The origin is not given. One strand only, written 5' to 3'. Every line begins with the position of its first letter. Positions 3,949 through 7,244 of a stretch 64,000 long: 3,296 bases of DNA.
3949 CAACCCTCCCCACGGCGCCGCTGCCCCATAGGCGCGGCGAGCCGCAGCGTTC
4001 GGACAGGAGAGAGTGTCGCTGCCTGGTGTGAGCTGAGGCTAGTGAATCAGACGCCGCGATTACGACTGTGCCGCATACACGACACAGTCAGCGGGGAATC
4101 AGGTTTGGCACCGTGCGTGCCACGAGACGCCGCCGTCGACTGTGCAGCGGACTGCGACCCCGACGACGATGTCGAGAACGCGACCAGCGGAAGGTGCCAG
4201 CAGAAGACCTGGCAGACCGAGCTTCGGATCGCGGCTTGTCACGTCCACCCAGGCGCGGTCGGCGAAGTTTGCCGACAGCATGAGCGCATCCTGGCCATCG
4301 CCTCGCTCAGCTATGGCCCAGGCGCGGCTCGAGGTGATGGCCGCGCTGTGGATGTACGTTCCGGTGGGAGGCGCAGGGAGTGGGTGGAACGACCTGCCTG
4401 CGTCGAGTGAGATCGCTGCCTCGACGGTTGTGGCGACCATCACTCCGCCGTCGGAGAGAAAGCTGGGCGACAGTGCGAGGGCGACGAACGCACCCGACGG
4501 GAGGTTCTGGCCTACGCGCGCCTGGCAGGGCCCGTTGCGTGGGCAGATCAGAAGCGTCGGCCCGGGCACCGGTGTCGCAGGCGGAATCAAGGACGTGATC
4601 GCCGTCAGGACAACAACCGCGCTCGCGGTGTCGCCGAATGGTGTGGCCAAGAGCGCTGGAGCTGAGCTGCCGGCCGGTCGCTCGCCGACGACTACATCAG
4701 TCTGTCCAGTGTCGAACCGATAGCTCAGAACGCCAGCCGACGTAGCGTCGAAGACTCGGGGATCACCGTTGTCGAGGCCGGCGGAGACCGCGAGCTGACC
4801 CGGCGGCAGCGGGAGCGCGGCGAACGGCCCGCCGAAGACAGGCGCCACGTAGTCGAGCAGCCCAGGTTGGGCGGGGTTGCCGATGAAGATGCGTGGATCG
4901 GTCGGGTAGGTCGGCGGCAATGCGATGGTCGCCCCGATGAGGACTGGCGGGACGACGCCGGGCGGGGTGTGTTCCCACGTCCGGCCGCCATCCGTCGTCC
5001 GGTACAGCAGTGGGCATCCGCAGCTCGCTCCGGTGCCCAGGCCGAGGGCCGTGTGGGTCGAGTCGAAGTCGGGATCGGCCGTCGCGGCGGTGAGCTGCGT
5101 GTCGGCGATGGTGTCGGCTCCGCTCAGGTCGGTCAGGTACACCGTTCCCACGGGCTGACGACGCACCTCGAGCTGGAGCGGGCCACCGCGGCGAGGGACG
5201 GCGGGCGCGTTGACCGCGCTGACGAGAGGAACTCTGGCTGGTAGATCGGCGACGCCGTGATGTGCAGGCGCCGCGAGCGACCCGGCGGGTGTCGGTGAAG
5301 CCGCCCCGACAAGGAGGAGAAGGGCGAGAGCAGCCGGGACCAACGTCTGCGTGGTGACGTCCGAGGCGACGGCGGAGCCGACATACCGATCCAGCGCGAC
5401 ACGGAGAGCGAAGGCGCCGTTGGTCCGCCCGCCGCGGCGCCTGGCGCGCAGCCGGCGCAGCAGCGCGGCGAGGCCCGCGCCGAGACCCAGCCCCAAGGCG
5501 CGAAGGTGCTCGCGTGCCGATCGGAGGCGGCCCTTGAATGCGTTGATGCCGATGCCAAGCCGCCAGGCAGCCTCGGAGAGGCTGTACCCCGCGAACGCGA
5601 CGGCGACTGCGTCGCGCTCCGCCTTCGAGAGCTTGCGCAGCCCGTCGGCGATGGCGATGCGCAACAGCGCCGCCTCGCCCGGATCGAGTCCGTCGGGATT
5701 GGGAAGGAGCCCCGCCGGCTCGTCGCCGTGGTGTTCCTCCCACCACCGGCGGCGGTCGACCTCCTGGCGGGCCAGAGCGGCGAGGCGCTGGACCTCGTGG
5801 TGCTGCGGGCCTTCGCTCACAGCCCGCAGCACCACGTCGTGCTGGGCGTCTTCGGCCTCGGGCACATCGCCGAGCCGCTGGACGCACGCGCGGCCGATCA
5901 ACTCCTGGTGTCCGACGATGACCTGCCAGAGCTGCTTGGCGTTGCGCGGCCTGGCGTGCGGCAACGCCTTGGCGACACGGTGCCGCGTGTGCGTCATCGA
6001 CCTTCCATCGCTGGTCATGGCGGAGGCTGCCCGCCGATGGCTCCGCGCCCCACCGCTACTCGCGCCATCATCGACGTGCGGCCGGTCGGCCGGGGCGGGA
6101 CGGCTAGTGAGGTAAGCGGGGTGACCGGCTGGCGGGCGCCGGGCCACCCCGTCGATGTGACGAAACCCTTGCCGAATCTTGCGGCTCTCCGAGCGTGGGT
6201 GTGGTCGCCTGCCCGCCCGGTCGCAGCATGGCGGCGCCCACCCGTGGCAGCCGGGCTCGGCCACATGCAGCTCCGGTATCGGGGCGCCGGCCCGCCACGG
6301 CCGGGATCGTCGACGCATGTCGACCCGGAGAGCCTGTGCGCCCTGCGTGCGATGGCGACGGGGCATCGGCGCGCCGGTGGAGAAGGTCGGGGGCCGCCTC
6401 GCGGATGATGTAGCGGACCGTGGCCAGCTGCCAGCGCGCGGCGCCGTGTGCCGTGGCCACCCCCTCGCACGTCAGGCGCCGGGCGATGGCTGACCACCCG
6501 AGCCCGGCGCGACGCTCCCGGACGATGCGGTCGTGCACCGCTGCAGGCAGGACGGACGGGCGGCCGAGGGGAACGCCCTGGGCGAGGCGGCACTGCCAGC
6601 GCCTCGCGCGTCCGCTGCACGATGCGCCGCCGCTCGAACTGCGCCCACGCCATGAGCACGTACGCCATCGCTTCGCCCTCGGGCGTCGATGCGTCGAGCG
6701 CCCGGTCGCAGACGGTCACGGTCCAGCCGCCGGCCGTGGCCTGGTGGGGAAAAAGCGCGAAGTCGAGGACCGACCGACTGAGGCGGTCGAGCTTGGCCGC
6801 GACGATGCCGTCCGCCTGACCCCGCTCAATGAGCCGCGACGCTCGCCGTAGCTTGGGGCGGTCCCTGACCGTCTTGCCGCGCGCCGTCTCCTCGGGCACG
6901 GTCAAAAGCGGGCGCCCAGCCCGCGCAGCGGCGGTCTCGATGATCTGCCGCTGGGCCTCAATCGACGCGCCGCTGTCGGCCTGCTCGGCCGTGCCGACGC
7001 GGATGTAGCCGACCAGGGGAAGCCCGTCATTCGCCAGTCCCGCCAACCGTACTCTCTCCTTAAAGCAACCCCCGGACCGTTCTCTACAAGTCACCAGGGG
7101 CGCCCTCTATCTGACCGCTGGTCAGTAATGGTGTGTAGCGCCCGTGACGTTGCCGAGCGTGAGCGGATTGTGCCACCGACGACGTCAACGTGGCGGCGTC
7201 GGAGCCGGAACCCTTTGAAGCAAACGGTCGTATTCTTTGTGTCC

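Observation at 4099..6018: ECF sigma factor covalently fused to a transmembrane helix and a BNR/Asp-box extracytoplasmic domain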

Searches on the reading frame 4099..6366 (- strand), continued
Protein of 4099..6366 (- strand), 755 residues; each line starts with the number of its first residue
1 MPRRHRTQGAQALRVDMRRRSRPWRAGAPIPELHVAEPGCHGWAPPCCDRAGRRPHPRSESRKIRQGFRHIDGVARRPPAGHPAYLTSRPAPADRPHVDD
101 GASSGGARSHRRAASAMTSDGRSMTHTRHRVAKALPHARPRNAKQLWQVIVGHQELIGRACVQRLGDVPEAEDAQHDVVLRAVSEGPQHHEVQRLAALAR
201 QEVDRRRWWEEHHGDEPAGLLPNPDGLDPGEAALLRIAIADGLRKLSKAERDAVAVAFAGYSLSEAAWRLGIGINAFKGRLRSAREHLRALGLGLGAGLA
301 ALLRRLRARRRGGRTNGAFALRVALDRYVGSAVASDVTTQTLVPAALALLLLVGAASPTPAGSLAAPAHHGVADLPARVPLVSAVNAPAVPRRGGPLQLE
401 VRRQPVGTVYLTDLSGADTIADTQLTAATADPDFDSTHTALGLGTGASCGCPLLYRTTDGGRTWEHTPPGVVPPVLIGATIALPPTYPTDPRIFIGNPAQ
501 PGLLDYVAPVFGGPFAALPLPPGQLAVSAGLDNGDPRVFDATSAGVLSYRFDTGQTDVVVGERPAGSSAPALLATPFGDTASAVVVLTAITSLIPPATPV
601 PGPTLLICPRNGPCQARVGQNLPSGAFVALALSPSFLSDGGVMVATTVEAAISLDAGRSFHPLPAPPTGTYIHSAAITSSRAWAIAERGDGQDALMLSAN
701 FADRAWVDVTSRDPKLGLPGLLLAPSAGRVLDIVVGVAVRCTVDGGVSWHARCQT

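Call 51: fold_search(model_id=the predicted structure, library=pdb)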
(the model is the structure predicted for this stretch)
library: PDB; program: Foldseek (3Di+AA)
matches with E <= 10: 1124; with E <= 0.001: 427
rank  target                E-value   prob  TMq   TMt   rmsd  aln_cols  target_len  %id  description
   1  3s2k_A                2.8e-08  1.00  0.18  0.18  21.4       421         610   10  Structural basis of Wnt signaling inhibition by Dickkopf binding to LRP5/6. (released 2011-11-02)
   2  3s8v_A                4.5e-08  1.00  0.16  0.17  20.5       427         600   10  Crystal structure of LRP6-Dkk1 complex (released 2011-10-26)
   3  8dvm_A                6.5e-08  1.00  0.16  0.16  21.5       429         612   12  Crystal structure of LRP6 E3E4 in complex with disulfide constrained peptide E3.6 (released 2023-03-29)
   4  5gje_B                6.8e-08  1.00  0.19  0.20  21.1       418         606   11  Three-dimensional reconstruction of human LRP6 ectodomain complexed with Dkk1 (released 2017-01-18)
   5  3s2k_B                6.8e-08  1.00  0.19  0.19  21.1       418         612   11  Structural basis of Wnt signaling inhibition by Dickkopf binding to LRP5/6. (released 2011-11-02)
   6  4n7e_A                8.4e-08  1.00  0.24  0.24  10.0       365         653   13  Crystal structure of the Vps10p domain of human sortilin/NTS3 in complex with AF38469 (released 2014-01-22)
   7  8am5_S                1.1e-07  1.00  0.26  0.45   7.7       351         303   14  RCII/PSI complex, class 3 (released 2023-08-16)
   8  8dvl_A                1.1e-07  1.00  0.18  0.19  20.9       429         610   12  Crystal structure of LRP6 E3E4 in complex with disulfide constrained peptide E3.18 (released 2023-03-29)
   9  6h16_A                1.5e-07  1.00  0.18  0.18  21.7       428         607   11  Structure of LRP6 P3E3P4E4 in complex with VHH L-P2-D07 (released 2019-01-30)
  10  2xbg                  1.9e-07  1.00  0.26  0.45   7.6       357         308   14  Crystal Structure of YCF48 from Thermosynechococcus elongatus (released 2011-04-13)
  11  7kn8_A                2.6e-07  1.00  0.36  0.32   6.6       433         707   12  Crystal structure of the GH74 xyloglucanase from Xanthomonas campestris (Xcc1752) (released 2021-05-26)
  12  5oj3_A                4.1e-07  1.00  0.32  0.56   6.0       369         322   14  YCF48 from Cyanidioschyzon merolae (released 2018-08-08)
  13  9i0n_A                4.1e-07  1.00  0.25  0.25   9.4       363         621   13  Cryo-EM structure of human sortilin ectodomain (released 2025-12-17)
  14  6p2n                  4.8e-07  1.00  0.27  0.23  10.5       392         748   12  Crystal structure of Paenibacillus graminis GH74 (PgGH74) (released 2019-07-31)
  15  5nmr_A                4.8e-07  1.00  0.26  0.27   9.6       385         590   13  Monomeric mouse Sortilin extracellular domain (released 2017-12-06)
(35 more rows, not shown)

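Call 60: search_solved_structures(query=A1, max_evalue=1, show_alignments=1)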
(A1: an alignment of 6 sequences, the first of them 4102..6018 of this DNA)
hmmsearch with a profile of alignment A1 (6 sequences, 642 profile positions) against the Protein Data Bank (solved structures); distinct sequences matched with E-value up to 1: 10.
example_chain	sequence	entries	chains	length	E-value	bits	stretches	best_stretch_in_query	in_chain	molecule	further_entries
6dv9_F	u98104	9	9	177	5.3e-07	31.5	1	26-177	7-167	ECF RNA polymerase sigma factor SigL | RNA polymerase sigma factor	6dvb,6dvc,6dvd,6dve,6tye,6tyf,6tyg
5wuq_A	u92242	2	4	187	4.1e-06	28.6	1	20-177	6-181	ECF RNA polymerase sigma factor SigW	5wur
4cxf_A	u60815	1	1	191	8.1e-05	24.3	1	58-179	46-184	RNA POLYMERASE SIGMA FACTOR CNRH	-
3hug_A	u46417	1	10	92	0.00016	23.4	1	112-177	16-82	RNA polymerase sigma factor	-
5uxx_A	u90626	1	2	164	0.0014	20.3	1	57-179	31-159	RNA polymerase sigma factor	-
6p2n_A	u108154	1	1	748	0.12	13.8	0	532-599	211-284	Xyloglucanase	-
6dxo_A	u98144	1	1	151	0.18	13.3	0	121-176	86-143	RNA polymerase ECF-subfamily sigma factor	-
5jwz_A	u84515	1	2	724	0.22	13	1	530-600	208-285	Cellulose-binding family II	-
2cn3_A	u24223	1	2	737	0.45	12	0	341-382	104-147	BETA-1,4-XYLOGLUCAN HYDROLASE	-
2cn2_A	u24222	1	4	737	0.46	11.9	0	341-382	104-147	BETA-1,4-XYLOGLUCAN HYDROLASE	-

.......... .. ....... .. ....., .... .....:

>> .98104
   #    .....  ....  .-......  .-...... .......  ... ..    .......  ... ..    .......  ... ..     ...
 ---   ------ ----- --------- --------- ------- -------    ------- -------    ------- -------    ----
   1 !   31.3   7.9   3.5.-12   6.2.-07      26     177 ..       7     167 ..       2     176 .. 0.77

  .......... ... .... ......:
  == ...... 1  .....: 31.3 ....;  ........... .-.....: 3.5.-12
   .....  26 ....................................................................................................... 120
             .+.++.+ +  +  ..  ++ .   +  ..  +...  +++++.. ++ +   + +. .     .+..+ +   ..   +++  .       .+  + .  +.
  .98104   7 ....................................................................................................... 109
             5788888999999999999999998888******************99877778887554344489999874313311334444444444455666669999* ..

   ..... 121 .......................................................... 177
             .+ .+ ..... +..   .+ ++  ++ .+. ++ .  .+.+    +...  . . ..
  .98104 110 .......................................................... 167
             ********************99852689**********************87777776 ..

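Call 74: search_protein_families(library=pfam, proteins=[P0031, P0044, P0052, P0037, P0042, P0049, P0123, P0014, P0036, P0055], max_evalue=0.001)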
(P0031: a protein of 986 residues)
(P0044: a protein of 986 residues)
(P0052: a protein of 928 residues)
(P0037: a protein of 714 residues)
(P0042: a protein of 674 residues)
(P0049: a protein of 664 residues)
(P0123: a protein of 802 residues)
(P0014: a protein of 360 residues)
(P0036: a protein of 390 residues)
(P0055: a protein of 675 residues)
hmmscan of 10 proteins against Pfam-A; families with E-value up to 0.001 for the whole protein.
P0031 (986 aa): 2 families
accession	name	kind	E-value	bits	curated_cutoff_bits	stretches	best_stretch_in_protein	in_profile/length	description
PF13556.12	HTH_30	-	4.4e-06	26.8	27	1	361-411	1-51/59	PucR C-terminal helix-turn-helix domain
PF02954.25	HTH_8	-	2.4e-05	24.4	22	1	370-394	16-40/42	Bacterial regulatory protein, Fis family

P0044 (986 aa): 3 families
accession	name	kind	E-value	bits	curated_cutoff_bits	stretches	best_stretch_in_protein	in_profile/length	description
PF13556.12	HTH_30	-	2.6e-07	30.7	27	1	344-388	2-46/59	PucR C-terminal helix-turn-helix domain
PF02954.25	HTH_8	-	5.4e-05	23.3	22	1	348-377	12-41/42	Bacterial regulatory protein, Fis family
PF02012.26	BNR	-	0.00017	21.5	27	0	682-692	1-11/12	BNR/Asp-box repeat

P0052 (928 aa): 1 family
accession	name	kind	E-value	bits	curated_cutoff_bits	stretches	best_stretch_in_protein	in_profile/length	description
PF17853.6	GGDEF_2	-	1.3e-06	29.1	24.5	1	175-290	4-113/116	GGDEF-like domain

P0037 (714 aa): 2 families
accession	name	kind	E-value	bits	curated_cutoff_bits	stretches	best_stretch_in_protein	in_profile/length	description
PF02012.26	BNR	-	7.5e-05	22.6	27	0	431-440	2-11/12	BNR/Asp-box repeat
PF04545.22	Sigma70_r4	-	0.00039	20.3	24.1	1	216-262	2-49/50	Sigma-70, region 4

P0042 (674 aa): 3 families
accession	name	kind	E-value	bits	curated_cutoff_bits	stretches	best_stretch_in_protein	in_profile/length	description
PF08281.18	Sigma70_r4_2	-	2.5e-05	24.3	25.7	1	171-217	7-54/54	Sigma-70, region 4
PF13384.12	HTH_23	-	0.00042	20.5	24.6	0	182-213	10-41/50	Homeodomain-like domain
PF04545.22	Sigma70_r4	-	0.00089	19.2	24.1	0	172-217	2-48/50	Sigma-70, region 4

P0049 (664 aa): 3 families
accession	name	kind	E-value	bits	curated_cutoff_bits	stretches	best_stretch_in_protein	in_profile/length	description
PF04545.22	Sigma70_r4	-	1e-06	28.6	24.1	1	163-209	2-49/50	Sigma-70, region 4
PF08281.18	Sigma70_r4_2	-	4.6e-05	23.4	25.7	1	158-208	3-54/54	Sigma-70, region 4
PF13384.12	HTH_23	-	0.00032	20.9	24.6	0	169-203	5-40/50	Homeodomain-like domain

P0123 (802 aa): 9 families
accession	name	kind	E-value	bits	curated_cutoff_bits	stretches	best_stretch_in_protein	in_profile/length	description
PF04542.20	Sigma70_r2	-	3.5e-15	56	24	1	197-263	2-70/71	Sigma-70 region 2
PF08281.18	Sigma70_r4_2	-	4.1e-15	55.6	25.7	1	295-347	2-54/54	Sigma-70, region 4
PF04545.22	Sigma70_r4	-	5.2e-09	35.9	24.1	1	301-349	2-50/50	Sigma-70, region 4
PF13518.12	HTH_28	-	3.8e-08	33.7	25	1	55-104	2-49/52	Helix-turn-helix domain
PF13384.12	HTH_23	-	5.7e-07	29.6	24.6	0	53-99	5-50/50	Homeodomain-like domain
PF15902.12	Sortilin-Vps10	-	1.1e-06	28.2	33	1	673-766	32-123/446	Sortilin, neurotensin receptor 3,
PF13551.12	HTH_29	-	1.6e-06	28.6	28.1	1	55-114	1-61/64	Winged helix-turn helix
PF02012.26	BNR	-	2.3e-06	27.2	27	0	509-519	1-11/12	BNR/Asp-box repeat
PF13565.12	HTH_32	-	0.00019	22.4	33.7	1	84-157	3-73/73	Homeodomain-like domain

P0014 (360 aa): 0 families

P0036 (390 aa): 1 family
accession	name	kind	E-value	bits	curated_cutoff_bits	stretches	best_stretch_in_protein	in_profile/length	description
PF02012.26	BNR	-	0.0002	21.3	27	0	89-98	2-11/12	BNR/Asp-box repeat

P0055 (675 aa): 1 family
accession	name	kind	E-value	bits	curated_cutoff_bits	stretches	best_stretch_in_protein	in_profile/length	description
PF08281.18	Sigma70_r4_2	-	4.4e-06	26.7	25.7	1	161-209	3-51/54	Sigma-70, region 4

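Call 75: find_encoding_contigs(protein=P0031, flank=5000, max_places=2)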
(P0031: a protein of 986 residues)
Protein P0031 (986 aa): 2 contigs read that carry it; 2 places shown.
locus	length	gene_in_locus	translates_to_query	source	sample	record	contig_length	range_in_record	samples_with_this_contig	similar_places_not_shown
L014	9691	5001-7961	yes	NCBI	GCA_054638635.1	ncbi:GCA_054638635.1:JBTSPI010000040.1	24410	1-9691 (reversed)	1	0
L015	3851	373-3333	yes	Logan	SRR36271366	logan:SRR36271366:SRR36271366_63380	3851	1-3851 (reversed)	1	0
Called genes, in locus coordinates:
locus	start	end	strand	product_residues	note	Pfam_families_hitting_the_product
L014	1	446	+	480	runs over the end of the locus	-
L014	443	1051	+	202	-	-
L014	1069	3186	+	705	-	PF02463:SMC_N, PF13304:AAA_21 (faint), PF13476:AAA_23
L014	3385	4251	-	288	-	-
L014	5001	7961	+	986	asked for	PF14361:RsbRD_N (weak), PF02954:HTH_8 (faint), PF13556:HTH_30 (weak)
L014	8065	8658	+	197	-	-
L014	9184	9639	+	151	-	-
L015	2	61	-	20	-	?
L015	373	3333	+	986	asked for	PF14361:RsbRD_N (weak), PF02954:HTH_8 (faint), PF13556:HTH_30 (weak)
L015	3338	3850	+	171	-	?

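Call 76: find_encoding_contigs(protein=P0015, flank=6000, max_places=2)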
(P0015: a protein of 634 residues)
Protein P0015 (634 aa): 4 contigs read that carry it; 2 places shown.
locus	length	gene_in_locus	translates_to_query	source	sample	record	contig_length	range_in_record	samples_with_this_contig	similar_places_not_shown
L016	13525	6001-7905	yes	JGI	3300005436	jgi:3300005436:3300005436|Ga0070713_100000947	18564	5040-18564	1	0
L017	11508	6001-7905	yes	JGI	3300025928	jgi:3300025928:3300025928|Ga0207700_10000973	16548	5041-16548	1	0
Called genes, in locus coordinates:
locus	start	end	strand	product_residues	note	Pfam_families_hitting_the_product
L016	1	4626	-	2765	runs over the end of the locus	PF07691:PA14, PF05593:RHS_repeat, PF25023:TEN_YD-shell (weak)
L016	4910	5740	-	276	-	-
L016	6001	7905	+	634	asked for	PF08281:Sigma70_r4_2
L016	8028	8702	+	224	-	-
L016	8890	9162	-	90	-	-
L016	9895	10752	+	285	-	-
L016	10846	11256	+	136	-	-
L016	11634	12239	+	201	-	-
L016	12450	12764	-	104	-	PF12728:HTH_17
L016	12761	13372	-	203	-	PF00149:Metallophos, PF12850:Metallophos_2 (weak)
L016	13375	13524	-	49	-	?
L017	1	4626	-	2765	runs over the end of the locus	PF07691:PA14, PF05593:RHS_repeat, PF25023:TEN_YD-shell (weak)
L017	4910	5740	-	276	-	-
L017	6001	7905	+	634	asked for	PF08281:Sigma70_r4_2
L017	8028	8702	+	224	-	-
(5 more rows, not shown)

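Call 84: search_protein_families(library=padloc, proteins=[window:4102-5997:-], max_evalue=0.01)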
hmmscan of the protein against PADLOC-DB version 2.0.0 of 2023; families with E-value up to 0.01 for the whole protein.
window:4102-5997:- (632 aa): 0 families

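Call 95: find_related_loci(query=A1, collection=viral_contigs, flank=8000)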
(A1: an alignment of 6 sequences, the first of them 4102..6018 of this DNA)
Query A1 (639 aa) in viral_contigs; peptide patterns used: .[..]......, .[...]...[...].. (x = any residue, [..] = any of these).
318 stretches matched a pattern, but none encodes a relative of the query by tblastn (E <= 1e-3).

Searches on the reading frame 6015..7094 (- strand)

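Call 5: search_protein_families(library=pfam, proteins=[window:6015-7094:-], max_evalue=1)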
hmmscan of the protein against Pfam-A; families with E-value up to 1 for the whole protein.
window:6015-7094:- (359 aa): 1 family
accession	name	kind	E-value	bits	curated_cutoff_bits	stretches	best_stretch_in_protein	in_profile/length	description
PF00239.26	Resolvase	-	1.7e-26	93.5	23.3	1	28-167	2-137/145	Resolvase, N terminal domain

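Call 6: search_protein_families(library=ncbifam, proteins=[window:6015-7094:-], max_evalue=1)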
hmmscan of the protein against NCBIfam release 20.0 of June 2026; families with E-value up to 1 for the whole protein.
window:6015-7094:- (359 aa): 5 families
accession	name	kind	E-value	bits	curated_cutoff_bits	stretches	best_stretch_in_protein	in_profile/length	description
NF041201.1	recomb_XisF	equivalog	6.5e-11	41.8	375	1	28-165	2-132/465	fdxN element excision recombinase XisF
NF047347.1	SCCmet_CcrC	equivalog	4.6e-09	35.3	900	1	30-164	8-144/558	cassette chromosome recombinase CcrC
NF009949.0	PRK13413.1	equivalog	5.8e-06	26.1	272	1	28-167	3-136/203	master DNA invertase Mpi family serine-type recombinase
NF047343.1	SCCmet_CcrB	equivalog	5.9e-06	25.2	900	1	29-160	11-142/542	cassette chromosome recombinase CcrB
NF033518.0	transpos_IS607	equivalog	0.011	15.3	110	1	26-129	55-152/187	IS607 family transposase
